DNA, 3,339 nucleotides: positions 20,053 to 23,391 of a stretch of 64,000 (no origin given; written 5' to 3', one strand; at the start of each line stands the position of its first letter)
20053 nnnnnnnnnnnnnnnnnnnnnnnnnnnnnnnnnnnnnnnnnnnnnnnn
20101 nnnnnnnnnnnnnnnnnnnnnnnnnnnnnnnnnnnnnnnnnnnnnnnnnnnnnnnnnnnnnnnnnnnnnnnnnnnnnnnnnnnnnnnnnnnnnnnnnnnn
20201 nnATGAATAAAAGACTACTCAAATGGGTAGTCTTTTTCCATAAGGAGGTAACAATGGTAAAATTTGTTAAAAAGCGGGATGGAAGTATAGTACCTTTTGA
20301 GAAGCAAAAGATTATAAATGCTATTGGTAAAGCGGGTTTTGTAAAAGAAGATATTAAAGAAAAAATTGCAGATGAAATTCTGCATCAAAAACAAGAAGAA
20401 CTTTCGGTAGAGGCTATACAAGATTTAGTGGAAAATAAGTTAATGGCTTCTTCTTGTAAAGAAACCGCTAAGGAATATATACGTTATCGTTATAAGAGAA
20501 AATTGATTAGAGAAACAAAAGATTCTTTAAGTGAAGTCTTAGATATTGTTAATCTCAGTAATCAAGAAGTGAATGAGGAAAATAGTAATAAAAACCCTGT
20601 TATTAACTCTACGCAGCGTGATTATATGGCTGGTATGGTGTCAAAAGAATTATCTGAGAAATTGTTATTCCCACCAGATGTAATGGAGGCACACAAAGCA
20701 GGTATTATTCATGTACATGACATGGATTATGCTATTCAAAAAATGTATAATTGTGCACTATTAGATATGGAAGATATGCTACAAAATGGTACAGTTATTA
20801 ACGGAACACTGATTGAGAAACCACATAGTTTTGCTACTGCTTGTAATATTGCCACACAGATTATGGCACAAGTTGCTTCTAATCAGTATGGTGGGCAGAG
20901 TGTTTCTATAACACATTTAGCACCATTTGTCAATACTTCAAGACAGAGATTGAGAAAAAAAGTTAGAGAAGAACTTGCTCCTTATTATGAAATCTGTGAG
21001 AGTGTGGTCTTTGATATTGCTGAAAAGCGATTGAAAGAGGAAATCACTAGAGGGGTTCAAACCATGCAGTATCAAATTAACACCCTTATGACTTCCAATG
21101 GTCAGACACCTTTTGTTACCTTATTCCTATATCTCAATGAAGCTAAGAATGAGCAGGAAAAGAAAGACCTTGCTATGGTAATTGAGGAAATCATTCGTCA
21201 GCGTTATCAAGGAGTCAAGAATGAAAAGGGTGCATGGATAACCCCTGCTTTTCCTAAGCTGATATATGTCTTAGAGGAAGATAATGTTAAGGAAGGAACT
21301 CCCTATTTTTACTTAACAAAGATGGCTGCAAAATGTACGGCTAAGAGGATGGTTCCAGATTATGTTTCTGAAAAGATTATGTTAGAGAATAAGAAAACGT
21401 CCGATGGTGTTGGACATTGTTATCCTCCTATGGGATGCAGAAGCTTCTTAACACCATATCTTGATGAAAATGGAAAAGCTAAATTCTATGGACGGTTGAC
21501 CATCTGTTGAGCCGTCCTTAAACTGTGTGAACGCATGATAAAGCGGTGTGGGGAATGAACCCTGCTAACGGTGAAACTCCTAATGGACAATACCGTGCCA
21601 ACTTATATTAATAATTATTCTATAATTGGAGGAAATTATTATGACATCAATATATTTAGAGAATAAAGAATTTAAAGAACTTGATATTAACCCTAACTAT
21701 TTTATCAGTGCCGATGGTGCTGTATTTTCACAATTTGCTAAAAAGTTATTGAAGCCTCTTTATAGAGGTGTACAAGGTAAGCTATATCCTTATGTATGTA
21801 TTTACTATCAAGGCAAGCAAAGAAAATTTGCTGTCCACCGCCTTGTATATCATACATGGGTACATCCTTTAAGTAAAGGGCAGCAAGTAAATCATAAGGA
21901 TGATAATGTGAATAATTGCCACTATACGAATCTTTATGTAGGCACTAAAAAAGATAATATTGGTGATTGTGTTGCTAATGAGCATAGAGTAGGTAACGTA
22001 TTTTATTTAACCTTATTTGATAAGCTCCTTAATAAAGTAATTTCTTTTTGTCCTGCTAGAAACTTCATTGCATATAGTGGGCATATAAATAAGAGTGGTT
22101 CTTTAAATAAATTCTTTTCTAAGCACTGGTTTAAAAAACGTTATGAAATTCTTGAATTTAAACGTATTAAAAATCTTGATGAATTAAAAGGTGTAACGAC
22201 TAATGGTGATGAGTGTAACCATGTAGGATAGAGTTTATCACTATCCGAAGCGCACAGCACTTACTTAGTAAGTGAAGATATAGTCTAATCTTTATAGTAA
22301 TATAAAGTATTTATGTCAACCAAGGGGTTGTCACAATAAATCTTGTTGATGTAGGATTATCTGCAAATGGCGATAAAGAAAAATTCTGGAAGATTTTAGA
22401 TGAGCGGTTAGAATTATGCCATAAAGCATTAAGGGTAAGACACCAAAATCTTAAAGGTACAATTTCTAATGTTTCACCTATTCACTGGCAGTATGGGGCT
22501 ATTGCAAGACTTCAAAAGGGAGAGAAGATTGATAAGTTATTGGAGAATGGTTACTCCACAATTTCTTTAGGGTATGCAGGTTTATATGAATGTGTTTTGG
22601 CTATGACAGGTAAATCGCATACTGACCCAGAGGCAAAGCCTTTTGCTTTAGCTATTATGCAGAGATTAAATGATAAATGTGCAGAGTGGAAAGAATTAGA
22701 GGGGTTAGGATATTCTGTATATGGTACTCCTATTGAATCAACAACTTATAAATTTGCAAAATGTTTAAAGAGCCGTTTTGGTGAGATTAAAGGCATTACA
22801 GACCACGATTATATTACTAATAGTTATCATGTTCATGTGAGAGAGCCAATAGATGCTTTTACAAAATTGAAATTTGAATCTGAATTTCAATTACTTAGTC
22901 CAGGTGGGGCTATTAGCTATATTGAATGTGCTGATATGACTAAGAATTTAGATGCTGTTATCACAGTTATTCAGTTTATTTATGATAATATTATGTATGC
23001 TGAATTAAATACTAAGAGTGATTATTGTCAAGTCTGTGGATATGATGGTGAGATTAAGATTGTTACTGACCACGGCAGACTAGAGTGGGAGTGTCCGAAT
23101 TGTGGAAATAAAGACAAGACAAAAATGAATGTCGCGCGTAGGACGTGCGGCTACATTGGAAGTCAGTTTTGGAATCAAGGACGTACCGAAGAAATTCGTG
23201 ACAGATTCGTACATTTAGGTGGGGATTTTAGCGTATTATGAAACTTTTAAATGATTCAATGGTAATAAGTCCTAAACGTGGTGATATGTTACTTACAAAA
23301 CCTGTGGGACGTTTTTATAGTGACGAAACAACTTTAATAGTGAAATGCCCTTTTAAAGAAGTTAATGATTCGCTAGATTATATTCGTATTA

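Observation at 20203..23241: nrdD split by a group I intron carrying an HNH homing endonuclease (T4 sunY/nrdD-like arrangement)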

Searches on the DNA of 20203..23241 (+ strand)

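Call 5: search_dna_similar(query=window:20203-23241:+, collection=phages, mode=near, max_rows=30)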
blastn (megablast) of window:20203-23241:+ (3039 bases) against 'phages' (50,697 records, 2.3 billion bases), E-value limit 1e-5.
Records with a match: 1; places in all: 1; records where one place covers at least 80% of the query: 0.
Best place of each record, by identity: 95-99% 1.
By first word of the organism name: bajarodcaudo 1.
By host as written in the record: - 1.
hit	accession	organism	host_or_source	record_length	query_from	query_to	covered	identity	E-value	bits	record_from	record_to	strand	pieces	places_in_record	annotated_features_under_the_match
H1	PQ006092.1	bajarodcaudo virus 1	Chaetodipus spinatus feces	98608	2069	2113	1%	95.6%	7e-10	73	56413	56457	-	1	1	endonuclease | hypothetical protein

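Call 8: get_annotated_region(hit=H1, flank=4000)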
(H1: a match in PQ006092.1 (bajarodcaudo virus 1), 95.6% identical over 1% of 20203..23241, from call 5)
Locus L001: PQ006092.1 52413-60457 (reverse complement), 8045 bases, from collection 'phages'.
description: Bajarodcaudo virus 1 isolate BGG_12_1, complete genome.
organism: bajarodcaudo virus 1 (NCBI taxid 3342780)
taxonomy: Viruses; Duplodnaviria; Heunggongvirae; Uroviricota; Caudoviricetes
host: -; source: Chaetodipus spinatus feces; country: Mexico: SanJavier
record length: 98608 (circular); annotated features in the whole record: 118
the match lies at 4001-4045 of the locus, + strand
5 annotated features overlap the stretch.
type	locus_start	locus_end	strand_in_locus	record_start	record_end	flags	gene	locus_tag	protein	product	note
CDS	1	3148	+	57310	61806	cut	-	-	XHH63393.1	hypothetical protein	-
CDS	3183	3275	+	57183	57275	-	-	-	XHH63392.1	hypothetical protein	-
CDS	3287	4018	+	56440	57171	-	-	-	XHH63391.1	endonuclease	-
CDS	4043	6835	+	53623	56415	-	-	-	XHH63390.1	hypothetical protein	-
CDS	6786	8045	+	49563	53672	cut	-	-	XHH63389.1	hypothetical protein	-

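Call 20: search_rna_families(sources=[L001, L002, L003, L004, L005, L006], threshold=evalue, max_evalue=0.01, show_alignments=4)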
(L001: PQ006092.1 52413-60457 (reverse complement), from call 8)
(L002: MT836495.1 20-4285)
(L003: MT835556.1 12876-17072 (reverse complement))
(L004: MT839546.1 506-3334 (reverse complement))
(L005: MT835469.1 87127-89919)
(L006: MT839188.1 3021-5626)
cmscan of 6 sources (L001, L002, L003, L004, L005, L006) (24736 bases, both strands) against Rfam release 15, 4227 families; matches with E-value up to 0.01: 2.
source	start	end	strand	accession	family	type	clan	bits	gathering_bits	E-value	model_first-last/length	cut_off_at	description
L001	3157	3246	+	RF00028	Intron_gpI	Intron;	-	47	50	3.1e-09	56-151/253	no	Group I catalytic intron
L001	3850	4037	+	RF00028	Intron_gpI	Intron;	-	32.3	50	7.6e-05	1-253/253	no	Group I catalytic intron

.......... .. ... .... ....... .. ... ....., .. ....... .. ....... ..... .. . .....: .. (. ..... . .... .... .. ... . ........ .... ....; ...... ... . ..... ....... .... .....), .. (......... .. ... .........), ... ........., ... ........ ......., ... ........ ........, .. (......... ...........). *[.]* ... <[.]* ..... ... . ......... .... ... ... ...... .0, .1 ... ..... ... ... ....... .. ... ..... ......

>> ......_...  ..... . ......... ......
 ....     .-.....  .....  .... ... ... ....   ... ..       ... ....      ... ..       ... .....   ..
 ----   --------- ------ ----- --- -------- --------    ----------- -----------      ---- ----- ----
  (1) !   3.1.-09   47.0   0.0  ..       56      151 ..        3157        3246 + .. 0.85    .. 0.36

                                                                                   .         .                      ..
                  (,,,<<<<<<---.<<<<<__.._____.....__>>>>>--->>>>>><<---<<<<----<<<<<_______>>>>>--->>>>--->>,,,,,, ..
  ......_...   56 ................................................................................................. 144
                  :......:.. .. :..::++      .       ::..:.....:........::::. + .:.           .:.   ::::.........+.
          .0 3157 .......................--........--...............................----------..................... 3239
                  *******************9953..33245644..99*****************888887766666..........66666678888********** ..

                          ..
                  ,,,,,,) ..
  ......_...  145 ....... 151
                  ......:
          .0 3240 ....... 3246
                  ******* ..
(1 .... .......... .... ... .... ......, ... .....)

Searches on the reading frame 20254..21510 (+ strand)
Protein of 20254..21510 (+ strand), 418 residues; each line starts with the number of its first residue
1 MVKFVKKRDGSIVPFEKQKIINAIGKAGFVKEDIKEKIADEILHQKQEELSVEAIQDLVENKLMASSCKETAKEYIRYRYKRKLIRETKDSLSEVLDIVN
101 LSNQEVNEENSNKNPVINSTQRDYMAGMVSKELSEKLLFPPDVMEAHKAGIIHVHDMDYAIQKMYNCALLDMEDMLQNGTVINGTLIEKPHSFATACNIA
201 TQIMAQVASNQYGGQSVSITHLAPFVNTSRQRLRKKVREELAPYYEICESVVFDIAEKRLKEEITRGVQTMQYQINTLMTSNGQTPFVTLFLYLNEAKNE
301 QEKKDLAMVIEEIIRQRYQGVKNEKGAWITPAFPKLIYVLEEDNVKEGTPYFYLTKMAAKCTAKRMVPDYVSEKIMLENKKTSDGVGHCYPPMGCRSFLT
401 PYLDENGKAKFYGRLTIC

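Call 6: search_protein_families(library=pfam, proteins=[window:20254-21510:+], max_evalue=0.01)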
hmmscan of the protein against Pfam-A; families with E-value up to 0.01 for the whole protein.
window:20254-21510:+ (418 aa): 3 families
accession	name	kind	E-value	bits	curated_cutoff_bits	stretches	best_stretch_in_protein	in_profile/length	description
PF13597.11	NRDD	-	1e-81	275.8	26.2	1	109-414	1-276/562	Anaerobic ribonucleoside-triphosphate reductase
PF03477.21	ATP-cone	-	1.2e-19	71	25.8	1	4-83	2-87/88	ATP cone domain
PF02082.26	Rrf2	-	0.0051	17.4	30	0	195-237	3-44/132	Iron-dependent Transcriptional regulator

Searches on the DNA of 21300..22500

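Call 4: search_rna_families(source=window, start=21300, end=22500, threshold=evalue, max_evalue=10, show_alignments=3)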
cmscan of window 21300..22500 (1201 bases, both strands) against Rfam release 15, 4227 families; matches with E-value up to 10: 7.
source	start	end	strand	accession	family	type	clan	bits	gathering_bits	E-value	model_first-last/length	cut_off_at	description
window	22159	22307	+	RF00028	Intron_gpI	Intron;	-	39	50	3.7e-08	1-253/253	no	Group I catalytic intron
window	21854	21970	+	RF04339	Plastid-psbJ-3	Cis-reg;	CL00152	19.5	61.7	2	1-125/125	no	Plastid-psbJ-3 3UTR RNA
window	22368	22424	+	RF01277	snoU54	Gene; snRNA; snoRNA; CD-box;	CL00008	16.7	35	2.9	1-67/67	no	Small nucleolar RNA U54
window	21607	21651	-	RF00149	snoZ103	Gene; snRNA; snoRNA; CD-box;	-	15.8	44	8.9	1-100/100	no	Small nucleolar RNA Z103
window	21770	21890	+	RF00303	snoR86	Gene; snRNA; snoRNA; HACA-box;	-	15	40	8.7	1-123/123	no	Small nucleolar RNA snoR86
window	21978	21995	+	RF02914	DUF805b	Cis-reg;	CL00115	11.7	35.6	5.4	1-35/35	no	DUF805b RNA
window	22369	22405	+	RF01122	sR39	Gene; snRNA; snoRNA; CD-box;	-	11.4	50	6.6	1-56/56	no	Small nucleolar RNA sR39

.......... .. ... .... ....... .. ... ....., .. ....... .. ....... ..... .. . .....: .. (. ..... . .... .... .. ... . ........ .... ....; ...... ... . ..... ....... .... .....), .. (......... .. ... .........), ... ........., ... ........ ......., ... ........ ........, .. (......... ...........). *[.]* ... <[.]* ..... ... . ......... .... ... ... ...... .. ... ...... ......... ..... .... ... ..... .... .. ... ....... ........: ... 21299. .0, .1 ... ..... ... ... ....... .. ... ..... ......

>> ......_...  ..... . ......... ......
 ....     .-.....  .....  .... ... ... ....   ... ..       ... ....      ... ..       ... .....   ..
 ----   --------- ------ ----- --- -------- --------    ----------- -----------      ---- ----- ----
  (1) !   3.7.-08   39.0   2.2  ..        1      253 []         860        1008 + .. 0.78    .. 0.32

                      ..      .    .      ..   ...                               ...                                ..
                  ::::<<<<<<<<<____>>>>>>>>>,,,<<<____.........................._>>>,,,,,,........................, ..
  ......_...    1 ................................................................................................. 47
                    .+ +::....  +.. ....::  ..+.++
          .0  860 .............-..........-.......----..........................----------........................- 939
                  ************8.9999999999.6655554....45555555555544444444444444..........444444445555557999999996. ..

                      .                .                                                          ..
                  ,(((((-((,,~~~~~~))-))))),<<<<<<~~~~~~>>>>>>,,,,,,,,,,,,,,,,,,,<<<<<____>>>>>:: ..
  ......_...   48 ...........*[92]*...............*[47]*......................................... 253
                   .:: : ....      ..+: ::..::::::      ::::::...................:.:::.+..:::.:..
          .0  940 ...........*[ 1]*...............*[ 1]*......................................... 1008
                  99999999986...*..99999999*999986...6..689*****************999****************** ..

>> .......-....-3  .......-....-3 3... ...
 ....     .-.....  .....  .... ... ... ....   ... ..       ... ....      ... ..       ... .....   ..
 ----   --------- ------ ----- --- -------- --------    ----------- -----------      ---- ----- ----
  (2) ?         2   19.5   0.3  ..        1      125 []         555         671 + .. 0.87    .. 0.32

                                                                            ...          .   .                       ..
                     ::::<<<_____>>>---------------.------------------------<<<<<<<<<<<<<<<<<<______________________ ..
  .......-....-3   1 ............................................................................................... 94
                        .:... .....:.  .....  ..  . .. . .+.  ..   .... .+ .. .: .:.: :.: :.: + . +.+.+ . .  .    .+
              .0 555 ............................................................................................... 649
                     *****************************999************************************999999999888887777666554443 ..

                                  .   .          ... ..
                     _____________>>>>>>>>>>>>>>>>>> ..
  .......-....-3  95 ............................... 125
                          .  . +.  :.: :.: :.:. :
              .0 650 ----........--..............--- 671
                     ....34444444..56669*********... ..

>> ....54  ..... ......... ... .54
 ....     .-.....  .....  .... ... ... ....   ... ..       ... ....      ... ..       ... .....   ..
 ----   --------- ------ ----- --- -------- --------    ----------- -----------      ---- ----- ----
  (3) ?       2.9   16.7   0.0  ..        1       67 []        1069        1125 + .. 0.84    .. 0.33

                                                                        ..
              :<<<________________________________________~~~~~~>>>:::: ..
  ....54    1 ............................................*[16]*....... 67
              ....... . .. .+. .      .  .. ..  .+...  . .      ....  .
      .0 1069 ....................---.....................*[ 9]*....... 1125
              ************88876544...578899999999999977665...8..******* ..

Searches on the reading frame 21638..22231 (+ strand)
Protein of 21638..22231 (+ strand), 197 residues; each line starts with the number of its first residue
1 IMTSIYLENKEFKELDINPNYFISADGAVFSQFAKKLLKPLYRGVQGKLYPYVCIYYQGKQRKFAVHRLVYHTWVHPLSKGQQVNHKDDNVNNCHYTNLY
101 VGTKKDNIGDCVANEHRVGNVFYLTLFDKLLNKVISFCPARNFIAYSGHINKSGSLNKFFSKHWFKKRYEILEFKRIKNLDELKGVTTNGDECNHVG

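Call 6: search_protein_families(library=pfam, proteins=[window:21638-22231:+], max_evalue=0.01)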
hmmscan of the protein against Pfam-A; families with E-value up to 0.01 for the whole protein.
window:21638-22231:+ (197 aa): 1 family
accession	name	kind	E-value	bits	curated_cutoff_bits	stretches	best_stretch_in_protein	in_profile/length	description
PF13392.12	HNH_3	-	3.9e-05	23.6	24.8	1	65-107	2-44/46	HNH endonuclease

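Call 36: search_protein_families(library=phrogs, proteins=[window:21638-22231:+], max_evalue=0.001)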
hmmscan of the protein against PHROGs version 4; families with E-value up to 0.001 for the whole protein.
window:21638-22231:+ (197 aa): 6 families
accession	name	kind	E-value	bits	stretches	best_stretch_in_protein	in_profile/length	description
phrog_59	-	DNA, RNA and nucleotide metabolism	2e-24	87.8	1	8-119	136-243/423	HNH endonuclease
phrog_959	-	DNA, RNA and nucleotide metabolism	3.5e-23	82.9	1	9-117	5-112/138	HNH endonuclease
phrog_1492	-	DNA, RNA and nucleotide metabolism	7.7e-16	59.2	1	48-115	96-163/414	HNH endonuclease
phrog_6254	-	DNA, RNA and nucleotide metabolism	0.00011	23.5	1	63-115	35-90/154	HNH endonuclease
phrog_826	-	DNA, RNA and nucleotide metabolism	0.0003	21.4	1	54-108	99-155/281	HNH endonuclease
phrog_99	-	DNA, RNA and nucleotide metabolism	0.00055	20.7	1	51-107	148-201/383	HNH endonuclease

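Call 49: search_solved_structures(query=window:21641-22228:+, max_evalue=10, show_alignments=2)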
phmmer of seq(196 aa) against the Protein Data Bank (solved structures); distinct sequences matched with E-value up to 10: 1.
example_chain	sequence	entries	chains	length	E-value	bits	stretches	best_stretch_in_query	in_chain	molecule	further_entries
1u3e_M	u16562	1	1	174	3e-05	27.1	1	17-110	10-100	HNH homing endonuclease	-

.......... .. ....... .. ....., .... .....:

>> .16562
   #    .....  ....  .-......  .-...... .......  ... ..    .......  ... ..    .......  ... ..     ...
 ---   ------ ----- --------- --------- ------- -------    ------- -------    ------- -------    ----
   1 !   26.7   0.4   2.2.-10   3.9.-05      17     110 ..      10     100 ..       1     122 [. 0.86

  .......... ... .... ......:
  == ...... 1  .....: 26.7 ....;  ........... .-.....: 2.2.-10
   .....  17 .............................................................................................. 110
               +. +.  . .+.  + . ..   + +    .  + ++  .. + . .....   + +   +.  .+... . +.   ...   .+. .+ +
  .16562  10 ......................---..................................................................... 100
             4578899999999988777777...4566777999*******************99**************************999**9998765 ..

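Call 70: find_encoding_contigs(protein=window:21641-22231:+, flank=3000, max_places=6)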
Protein window:21641-22231:+ (196 aa): 7 contigs read that carry it; 1 place shown.
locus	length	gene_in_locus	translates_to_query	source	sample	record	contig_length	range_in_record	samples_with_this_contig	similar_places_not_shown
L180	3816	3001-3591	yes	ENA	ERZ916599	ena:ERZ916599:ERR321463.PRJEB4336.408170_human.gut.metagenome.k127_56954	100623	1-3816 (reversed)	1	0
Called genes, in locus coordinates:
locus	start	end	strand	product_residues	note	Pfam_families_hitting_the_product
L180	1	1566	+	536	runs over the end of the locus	PF11443:DUF2828, PF25043:DUF7788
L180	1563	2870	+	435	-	PF03477:ATP-cone, PF13597:NRDD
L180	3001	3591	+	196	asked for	PF13392:HNH_3 (faint)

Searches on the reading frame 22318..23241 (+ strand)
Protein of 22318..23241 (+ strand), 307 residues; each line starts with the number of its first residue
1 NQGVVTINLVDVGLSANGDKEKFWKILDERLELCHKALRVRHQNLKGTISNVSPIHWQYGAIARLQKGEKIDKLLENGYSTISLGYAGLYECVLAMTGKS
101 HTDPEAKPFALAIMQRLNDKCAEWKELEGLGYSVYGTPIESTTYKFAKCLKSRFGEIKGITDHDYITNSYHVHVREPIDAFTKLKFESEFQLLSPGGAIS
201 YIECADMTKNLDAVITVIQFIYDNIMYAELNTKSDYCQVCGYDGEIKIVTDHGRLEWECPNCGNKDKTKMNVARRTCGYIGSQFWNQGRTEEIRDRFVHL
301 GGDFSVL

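Call 6: search_protein_families(library=pfam, proteins=[window:22318-23241:+], max_evalue=0.01)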
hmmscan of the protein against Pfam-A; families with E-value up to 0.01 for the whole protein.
window:22318-23241:+ (307 aa): 2 families
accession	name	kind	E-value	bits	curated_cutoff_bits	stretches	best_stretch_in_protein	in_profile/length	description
PF13597.11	NRDD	-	1.2e-103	348.2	26.2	1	1-299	278-562/562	Anaerobic ribonucleoside-triphosphate reductase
PF01228.26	Gly_radical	-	2.4e-17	63.8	22.2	1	176-281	3-103/106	Glycine radical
